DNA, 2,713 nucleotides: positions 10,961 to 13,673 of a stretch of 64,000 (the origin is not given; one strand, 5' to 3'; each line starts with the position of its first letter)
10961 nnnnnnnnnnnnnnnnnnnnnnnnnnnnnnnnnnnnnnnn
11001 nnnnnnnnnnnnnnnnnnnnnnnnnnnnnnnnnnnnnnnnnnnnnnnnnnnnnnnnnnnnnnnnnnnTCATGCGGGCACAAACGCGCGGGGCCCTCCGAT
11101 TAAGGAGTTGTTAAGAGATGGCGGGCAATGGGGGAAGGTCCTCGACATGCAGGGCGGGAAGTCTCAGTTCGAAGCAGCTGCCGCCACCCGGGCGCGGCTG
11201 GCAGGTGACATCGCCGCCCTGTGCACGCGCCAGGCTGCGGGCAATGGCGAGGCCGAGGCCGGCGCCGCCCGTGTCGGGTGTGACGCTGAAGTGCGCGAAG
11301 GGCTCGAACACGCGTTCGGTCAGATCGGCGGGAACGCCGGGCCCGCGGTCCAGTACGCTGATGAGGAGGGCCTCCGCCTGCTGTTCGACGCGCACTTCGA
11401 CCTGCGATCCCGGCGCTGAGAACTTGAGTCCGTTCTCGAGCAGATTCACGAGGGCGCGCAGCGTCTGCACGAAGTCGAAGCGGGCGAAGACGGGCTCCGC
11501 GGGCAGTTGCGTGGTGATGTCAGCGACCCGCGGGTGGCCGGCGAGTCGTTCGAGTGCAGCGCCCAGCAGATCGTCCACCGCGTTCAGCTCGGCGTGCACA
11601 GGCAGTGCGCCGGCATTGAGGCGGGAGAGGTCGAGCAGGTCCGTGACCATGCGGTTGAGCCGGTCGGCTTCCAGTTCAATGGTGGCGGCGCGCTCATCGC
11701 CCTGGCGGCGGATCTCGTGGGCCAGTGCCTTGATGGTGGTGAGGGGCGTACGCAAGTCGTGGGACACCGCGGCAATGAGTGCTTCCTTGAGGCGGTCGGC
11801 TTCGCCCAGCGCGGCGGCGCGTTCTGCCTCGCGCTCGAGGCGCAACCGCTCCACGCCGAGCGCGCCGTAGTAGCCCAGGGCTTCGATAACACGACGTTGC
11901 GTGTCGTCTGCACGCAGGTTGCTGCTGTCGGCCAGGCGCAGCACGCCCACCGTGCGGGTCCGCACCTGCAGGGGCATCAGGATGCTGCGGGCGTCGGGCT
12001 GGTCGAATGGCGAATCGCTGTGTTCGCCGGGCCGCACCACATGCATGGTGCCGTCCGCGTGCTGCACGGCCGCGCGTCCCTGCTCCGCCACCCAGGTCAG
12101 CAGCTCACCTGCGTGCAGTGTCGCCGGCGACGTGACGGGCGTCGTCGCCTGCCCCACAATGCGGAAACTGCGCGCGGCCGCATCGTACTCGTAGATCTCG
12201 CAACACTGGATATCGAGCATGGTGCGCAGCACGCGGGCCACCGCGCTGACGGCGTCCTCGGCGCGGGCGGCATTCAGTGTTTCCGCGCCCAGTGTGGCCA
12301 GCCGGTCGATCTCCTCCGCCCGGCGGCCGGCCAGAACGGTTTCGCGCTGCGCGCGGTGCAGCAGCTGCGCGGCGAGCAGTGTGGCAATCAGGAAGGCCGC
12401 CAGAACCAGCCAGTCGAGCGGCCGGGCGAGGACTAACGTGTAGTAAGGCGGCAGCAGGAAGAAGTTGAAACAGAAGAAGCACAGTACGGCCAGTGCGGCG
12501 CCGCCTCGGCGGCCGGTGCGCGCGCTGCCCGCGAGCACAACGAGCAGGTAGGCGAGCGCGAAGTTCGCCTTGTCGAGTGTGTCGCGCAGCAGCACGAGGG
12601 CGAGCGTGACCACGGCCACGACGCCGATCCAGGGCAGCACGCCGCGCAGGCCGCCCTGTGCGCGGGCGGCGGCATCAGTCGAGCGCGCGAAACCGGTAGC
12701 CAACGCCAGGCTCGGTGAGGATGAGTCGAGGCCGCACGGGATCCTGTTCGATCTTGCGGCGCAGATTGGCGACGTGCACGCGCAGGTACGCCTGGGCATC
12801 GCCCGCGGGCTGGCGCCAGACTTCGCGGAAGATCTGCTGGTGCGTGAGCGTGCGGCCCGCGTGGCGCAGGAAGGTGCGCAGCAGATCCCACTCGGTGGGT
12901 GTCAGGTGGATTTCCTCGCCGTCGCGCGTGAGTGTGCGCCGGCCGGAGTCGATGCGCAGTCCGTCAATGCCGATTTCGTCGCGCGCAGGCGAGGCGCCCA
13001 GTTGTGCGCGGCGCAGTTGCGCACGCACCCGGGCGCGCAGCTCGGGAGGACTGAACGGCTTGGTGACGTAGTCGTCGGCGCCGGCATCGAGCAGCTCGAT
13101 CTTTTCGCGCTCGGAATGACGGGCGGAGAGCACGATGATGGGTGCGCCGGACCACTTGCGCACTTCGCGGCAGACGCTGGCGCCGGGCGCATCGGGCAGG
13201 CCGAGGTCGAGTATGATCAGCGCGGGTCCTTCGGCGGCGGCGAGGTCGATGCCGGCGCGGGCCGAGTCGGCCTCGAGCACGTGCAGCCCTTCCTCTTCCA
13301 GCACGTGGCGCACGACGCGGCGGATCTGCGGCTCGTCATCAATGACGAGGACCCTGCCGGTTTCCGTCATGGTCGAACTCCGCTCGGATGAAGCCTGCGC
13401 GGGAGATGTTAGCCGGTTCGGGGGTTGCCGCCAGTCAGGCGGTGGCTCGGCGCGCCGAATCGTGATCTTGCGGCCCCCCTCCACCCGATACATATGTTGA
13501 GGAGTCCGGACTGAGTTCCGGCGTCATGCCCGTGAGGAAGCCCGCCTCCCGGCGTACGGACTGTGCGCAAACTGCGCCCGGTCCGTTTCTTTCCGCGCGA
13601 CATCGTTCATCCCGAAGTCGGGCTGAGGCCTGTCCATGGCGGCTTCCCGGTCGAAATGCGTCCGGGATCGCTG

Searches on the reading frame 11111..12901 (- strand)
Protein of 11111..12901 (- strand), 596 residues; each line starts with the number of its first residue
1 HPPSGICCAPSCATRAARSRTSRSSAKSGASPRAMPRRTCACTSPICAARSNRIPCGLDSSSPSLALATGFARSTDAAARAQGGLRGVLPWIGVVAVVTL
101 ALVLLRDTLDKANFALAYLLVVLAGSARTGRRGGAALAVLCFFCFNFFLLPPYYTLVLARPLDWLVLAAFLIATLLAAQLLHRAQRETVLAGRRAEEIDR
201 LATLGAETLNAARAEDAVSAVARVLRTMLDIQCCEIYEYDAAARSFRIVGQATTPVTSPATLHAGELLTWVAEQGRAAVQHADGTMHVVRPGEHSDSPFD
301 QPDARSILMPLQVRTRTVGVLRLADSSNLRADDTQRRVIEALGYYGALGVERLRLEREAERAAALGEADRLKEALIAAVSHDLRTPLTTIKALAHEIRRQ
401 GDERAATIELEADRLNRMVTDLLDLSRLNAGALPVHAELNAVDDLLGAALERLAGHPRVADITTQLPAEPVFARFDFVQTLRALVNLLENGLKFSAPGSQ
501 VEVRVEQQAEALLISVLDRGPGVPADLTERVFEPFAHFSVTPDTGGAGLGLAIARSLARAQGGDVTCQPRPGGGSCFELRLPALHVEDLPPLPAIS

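Call 61: search_protein_families(library=pfam, proteins=[window:11111-12901:-], max_evalue=0.001)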
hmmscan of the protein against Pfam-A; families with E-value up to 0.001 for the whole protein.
window:11111-12901:- (596 aa): 6 families
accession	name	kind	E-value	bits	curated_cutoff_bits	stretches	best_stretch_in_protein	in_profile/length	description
PF02518.31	HATPase_c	-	1.5e-23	83.8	26.4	1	481-583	7-109/111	Histidine kinase-, DNA gyrase B-, and HSP90-like ATPase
PF13493.11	DUF4118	-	8.5e-21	74.2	28.4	1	92-193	5-106/107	Domain of unknown function (DUF4118)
PF00512.31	HisKA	-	6.1e-14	52.3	26.9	1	372-431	2-66/66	His Kinase A (phospho-acceptor) domain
PF13492.12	GAF_3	-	1.1e-06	29.5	27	1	215-352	3-129/129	GAF domain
PF13185.12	GAF_2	-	1.1e-05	26.1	28.6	1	215-349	5-134/136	GAF domain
PF13581.12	HATPase_c_2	-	0.00053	20.4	27.4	0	483-559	39-110/127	Histidine kinase-like ATPase domain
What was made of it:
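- Tried and rejected: RR/HK pair at 12675-12901: considered as a further frameshift, but it is a normal 29-nt overlap (call 61).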

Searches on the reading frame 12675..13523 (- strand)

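Call 61: search_protein_families(library=pfam, proteins=[window:12675-13523:-], max_evalue=0.001)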
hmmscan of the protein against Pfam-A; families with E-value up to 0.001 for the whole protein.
window:12675-13523:- (282 aa): 2 families
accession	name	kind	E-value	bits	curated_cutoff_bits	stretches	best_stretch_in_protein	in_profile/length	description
PF00072.30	Response_reg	-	6.6e-27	94.3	30.2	1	58-167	1-111/111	Response regulator receiver domain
PF00486.34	Trans_reg_C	-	2.1e-23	82.6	26.2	1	202-278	1-77/77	Transcriptional regulatory protein, C terminal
